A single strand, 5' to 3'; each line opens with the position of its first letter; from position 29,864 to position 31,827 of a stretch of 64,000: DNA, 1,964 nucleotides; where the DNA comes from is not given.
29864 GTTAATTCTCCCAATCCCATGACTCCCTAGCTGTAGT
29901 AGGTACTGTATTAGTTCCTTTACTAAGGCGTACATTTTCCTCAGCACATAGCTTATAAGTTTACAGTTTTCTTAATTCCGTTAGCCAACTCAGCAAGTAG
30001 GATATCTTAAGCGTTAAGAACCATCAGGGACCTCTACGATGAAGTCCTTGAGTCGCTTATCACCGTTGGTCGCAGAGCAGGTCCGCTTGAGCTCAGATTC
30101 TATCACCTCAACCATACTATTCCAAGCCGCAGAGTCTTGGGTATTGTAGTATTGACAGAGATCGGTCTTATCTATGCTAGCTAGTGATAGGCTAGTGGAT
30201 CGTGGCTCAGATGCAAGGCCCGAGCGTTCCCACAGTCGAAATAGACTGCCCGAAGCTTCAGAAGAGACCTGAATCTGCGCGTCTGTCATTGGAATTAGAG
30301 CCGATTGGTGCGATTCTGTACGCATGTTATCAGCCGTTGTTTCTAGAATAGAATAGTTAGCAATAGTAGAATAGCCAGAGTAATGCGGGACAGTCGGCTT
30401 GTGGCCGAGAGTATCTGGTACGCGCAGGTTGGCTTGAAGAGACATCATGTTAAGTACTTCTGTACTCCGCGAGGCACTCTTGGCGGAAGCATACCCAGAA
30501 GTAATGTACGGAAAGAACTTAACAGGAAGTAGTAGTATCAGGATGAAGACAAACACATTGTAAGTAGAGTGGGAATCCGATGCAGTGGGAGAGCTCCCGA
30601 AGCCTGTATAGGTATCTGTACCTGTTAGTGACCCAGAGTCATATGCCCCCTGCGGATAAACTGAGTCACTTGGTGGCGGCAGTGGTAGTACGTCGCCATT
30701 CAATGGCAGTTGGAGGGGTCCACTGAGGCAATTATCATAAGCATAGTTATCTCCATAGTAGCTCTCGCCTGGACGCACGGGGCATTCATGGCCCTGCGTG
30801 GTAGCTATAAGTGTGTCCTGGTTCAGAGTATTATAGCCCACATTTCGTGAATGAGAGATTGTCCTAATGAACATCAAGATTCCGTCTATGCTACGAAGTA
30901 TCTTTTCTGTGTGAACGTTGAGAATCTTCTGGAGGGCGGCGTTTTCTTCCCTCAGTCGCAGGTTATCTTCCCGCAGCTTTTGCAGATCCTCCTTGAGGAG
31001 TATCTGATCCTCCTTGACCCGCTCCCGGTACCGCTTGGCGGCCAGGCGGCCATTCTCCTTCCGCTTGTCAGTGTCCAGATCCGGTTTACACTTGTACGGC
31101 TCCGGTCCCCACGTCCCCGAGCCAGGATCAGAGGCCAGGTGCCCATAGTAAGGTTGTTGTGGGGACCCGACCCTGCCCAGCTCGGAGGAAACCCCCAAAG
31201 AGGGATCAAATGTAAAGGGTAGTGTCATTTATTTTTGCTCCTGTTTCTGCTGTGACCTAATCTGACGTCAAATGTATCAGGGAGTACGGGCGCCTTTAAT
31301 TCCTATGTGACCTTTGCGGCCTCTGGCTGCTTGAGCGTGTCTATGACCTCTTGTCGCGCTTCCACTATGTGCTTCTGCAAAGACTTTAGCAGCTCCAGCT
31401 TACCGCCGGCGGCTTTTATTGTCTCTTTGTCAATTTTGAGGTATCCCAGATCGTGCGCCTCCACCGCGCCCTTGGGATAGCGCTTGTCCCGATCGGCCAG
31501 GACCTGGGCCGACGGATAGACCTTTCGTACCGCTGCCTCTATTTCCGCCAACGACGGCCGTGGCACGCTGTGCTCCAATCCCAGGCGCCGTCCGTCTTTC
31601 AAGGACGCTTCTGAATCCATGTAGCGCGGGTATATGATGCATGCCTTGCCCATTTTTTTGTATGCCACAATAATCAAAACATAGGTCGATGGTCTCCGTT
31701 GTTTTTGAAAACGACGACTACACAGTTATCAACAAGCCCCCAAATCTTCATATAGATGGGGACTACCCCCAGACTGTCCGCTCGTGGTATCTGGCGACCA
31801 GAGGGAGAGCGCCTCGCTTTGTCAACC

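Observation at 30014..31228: Candidate bZIP transcription factor with a downstream hydrophobic segment (possibly membrane-tethered)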

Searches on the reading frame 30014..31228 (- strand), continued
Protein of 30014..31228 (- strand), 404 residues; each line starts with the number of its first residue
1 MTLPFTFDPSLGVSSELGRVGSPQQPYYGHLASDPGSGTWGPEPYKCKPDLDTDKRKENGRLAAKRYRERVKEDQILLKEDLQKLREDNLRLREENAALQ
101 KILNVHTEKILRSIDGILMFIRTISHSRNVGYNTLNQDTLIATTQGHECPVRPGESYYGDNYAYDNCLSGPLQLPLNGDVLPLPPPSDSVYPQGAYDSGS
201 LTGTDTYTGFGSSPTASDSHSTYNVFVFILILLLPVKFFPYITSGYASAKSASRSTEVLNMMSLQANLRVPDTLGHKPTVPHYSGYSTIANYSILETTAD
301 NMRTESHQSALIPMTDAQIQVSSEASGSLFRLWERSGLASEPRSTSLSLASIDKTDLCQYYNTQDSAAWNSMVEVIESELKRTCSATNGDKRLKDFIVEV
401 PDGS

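Call 57: find_homologous_proteins(query=A2, max_evalue=1)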
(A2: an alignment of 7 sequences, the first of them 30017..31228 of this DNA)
Query A2 (7 sequences) (404 aa, profile of the alignment): 8 proteins with E <= 1 among 8000 candidates.
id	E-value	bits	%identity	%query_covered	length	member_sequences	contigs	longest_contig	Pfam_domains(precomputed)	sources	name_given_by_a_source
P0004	2.1e-220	750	61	100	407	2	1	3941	PF07716.21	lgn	-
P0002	8.4e-216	735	84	100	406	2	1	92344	PF00170.27,PF07716.21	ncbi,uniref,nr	ncbi:Hypothetical protein GLP15_1699 [Giardia lamblia P15]|uniref:BZIP domain-containing protein n=1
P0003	7.9e-215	732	66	100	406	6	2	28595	PF07716.21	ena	-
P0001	7.5e-214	729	98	100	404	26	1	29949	PF07716.21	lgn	-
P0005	7.7e-212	722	58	100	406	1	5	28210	PF00170.27,PF07716.21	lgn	-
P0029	3.6e-102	361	21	88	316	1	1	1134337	PF07716.21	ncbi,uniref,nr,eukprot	ncbi:bZIP transcription factor domain protein [Giardia muris]|uniref:BZIP transcription factor domai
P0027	5.4e-99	350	23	83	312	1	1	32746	PF07716.21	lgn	-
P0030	5.8e-1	27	32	14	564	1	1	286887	PF00170.27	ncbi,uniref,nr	ncbi:hypothetical protein CVT25_014946 [Psilocybe cyanescens]|uniref:BZIP domain-containing protein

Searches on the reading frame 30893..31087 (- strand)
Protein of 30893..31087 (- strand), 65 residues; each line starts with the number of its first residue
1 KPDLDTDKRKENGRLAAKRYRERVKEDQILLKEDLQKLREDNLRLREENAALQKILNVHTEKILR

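Call 73: search_solved_structures(query=window:30893-31087:-, max_evalue=10, show_alignments=4)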
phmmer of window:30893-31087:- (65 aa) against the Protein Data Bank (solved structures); distinct sequences matched with E-value up to 10: 7.
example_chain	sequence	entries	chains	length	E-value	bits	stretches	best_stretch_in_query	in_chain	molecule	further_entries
8k86_A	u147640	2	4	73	0.16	15.9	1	7-53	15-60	Nuclear factor interleukin-3-regulated protein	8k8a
5c9n_A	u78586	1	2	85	0.16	15.8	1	11-55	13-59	Geminin coiled-coil domain-containing protein 1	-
1ci6_A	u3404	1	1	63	0.8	13.7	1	8-56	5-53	TRANSCRIPTION FACTOR ATF-4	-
9rgx_A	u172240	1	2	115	0.9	13.5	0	14-52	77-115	sc-apCC3-ACW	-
8k89_A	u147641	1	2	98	0.92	13.5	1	7-53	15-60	Nuclear factor interleukin-3-regulated protein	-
5a8w_C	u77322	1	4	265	1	13.4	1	27-62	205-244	METHYL-COENZYME M REDUCTASE II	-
5fiy_A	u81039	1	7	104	6.3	10.9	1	23-57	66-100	PRKC APOPTOSIS WT1 REGULATOR PROTEIN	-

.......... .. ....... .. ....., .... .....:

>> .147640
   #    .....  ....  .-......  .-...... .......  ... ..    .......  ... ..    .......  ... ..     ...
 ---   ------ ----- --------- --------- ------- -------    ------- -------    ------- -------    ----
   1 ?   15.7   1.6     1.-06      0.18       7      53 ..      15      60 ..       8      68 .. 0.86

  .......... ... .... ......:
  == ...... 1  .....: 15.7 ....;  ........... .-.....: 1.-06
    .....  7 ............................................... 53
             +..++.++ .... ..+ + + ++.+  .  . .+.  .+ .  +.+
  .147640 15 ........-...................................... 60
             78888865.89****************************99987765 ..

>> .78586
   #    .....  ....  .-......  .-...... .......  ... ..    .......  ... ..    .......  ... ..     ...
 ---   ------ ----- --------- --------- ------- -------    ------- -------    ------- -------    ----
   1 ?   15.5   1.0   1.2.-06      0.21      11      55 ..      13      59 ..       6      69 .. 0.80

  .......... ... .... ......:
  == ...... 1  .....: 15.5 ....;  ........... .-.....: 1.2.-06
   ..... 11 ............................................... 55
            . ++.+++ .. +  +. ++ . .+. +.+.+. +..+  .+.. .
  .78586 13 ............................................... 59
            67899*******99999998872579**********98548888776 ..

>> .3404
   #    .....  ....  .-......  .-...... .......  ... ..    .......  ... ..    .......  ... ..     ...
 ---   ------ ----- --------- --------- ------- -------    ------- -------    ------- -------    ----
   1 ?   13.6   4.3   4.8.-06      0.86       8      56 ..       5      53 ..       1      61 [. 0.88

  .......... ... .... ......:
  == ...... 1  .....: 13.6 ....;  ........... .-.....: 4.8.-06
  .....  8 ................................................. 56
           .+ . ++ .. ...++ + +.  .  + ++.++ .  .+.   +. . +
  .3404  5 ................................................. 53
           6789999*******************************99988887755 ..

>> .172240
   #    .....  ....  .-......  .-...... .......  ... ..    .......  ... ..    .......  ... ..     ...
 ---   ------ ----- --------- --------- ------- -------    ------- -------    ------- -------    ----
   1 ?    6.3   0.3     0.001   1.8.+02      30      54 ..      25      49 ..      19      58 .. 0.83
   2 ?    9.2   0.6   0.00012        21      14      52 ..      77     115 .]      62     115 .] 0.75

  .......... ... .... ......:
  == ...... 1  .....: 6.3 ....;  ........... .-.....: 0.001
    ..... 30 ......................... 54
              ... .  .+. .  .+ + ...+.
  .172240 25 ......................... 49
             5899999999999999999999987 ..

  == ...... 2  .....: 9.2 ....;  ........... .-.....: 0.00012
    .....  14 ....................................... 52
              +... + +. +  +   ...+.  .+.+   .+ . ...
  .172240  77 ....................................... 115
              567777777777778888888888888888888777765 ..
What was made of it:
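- On bZIP superfamily: Tyr occurs at this position in ATF4 (call 73).
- Closest known: ATF4. Same: Basic-region core AA-x-RYR with Tyr at the usual Cys/Ser position in an ungapped alignment (call 73).
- Tyr67 has a precedent in ATF4 (AATRYRQ, call 73).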

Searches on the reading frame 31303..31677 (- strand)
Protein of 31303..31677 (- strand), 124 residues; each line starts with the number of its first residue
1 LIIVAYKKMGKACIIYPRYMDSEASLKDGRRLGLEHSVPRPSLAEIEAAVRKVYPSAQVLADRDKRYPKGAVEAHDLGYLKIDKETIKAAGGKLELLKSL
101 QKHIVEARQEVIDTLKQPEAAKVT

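Call 36: search_protein_families(library=pfam, proteins=[window:31303-31677:-], max_evalue=0.01)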
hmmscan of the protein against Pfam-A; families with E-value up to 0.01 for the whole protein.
window:31303-31677:- (124 aa): 1 family
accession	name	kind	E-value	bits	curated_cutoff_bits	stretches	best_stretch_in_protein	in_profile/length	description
PF01922.23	SRP19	-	2.7e-14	54.2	25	1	14-106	1-94/95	SRP19 protein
